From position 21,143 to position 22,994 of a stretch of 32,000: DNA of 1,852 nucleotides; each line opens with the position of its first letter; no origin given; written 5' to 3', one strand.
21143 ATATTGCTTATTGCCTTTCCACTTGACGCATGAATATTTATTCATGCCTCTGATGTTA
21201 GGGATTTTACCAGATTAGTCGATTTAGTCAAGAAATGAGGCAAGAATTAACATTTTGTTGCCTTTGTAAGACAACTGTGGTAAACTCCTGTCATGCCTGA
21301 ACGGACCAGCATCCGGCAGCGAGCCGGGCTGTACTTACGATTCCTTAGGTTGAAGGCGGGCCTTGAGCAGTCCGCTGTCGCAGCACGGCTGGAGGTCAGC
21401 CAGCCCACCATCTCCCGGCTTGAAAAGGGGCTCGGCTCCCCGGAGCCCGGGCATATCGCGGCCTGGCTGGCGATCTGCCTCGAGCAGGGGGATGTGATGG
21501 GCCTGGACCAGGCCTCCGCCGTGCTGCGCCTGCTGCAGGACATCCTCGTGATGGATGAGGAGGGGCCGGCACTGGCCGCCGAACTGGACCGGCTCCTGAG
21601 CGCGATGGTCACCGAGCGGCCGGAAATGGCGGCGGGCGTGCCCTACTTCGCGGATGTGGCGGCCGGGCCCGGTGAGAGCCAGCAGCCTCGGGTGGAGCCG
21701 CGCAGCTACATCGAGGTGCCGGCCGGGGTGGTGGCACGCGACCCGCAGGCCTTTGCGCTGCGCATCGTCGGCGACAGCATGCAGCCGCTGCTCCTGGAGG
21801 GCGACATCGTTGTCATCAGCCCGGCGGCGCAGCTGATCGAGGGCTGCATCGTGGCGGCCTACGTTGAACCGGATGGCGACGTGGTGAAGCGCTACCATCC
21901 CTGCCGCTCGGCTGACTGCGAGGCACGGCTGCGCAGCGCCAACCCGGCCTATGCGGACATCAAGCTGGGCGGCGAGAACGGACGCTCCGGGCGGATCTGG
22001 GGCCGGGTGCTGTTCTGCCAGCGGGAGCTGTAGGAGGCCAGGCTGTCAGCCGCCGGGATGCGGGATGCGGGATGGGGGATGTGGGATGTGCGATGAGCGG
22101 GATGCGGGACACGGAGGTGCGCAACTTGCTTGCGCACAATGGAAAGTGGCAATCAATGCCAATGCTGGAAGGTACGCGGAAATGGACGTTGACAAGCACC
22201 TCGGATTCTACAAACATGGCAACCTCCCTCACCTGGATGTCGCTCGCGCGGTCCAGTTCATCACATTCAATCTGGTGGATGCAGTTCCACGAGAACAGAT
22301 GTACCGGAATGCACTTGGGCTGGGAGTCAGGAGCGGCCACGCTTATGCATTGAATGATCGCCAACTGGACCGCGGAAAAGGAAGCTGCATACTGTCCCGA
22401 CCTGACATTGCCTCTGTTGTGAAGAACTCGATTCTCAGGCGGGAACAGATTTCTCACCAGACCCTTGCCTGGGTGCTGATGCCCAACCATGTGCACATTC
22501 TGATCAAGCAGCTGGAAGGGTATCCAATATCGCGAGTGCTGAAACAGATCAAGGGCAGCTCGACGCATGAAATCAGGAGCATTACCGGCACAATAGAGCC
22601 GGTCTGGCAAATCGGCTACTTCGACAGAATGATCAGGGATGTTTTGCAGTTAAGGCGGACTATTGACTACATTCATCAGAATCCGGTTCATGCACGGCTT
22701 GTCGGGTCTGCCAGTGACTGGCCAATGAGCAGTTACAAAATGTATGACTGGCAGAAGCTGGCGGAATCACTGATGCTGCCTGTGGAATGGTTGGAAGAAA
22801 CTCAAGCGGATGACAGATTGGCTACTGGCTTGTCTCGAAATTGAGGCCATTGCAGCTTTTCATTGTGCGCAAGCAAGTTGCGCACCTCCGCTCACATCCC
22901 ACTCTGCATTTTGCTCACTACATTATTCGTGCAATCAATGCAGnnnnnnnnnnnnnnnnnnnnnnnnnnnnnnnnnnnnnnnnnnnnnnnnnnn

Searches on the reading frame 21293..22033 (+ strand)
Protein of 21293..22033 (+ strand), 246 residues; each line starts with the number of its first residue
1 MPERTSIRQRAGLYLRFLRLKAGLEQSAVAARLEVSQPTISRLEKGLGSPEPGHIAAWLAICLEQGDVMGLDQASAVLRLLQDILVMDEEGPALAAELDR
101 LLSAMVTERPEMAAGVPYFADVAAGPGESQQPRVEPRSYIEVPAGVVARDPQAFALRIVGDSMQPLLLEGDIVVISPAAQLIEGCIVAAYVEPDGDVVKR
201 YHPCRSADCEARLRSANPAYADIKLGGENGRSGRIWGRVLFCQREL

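Call 35: search_protein_families(library=pfam, proteins=[window:21293-22033:+], max_evalue=0.01)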
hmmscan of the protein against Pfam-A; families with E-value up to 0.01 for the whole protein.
window:21293-22033:+ (246 aa): 6 families
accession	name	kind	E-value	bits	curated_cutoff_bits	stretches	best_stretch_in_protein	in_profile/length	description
PF00717.28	Peptidase_S24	-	8.6e-18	64.6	23.3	1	118-239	2-115/116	Peptidase S24-like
PF13560.12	HTH_31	-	1.9e-09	38.1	27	1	12-62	3-54/64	Helix-turn-helix domain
PF01381.28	HTH_3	-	4.4e-08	33.5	23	1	15-57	1-43/55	Helix-turn-helix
PF04545.22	Sigma70_r4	-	0.00053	19.9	24.1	1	8-45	8-42/50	Sigma-70, region 4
PF13744.12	HTH_37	-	0.00076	19.7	27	1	5-46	13-54/80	Helix-turn-helix domain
PF13413.12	HTH_25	-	0.0061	16.8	24.6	0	14-46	1-33/62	Helix-turn-helix domain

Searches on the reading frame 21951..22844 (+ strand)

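Call 35: search_protein_families(library=pfam, proteins=[window:21951-22844:+], max_evalue=0.01)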
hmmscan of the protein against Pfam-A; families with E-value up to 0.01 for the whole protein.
window:21951-22844:+ (297 aa): 1 family
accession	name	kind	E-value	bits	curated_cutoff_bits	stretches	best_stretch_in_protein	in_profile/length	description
PF01797.21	Y1_Tnp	-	1.6e-09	38.4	23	1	167-244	39-121/121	Transposase IS200 like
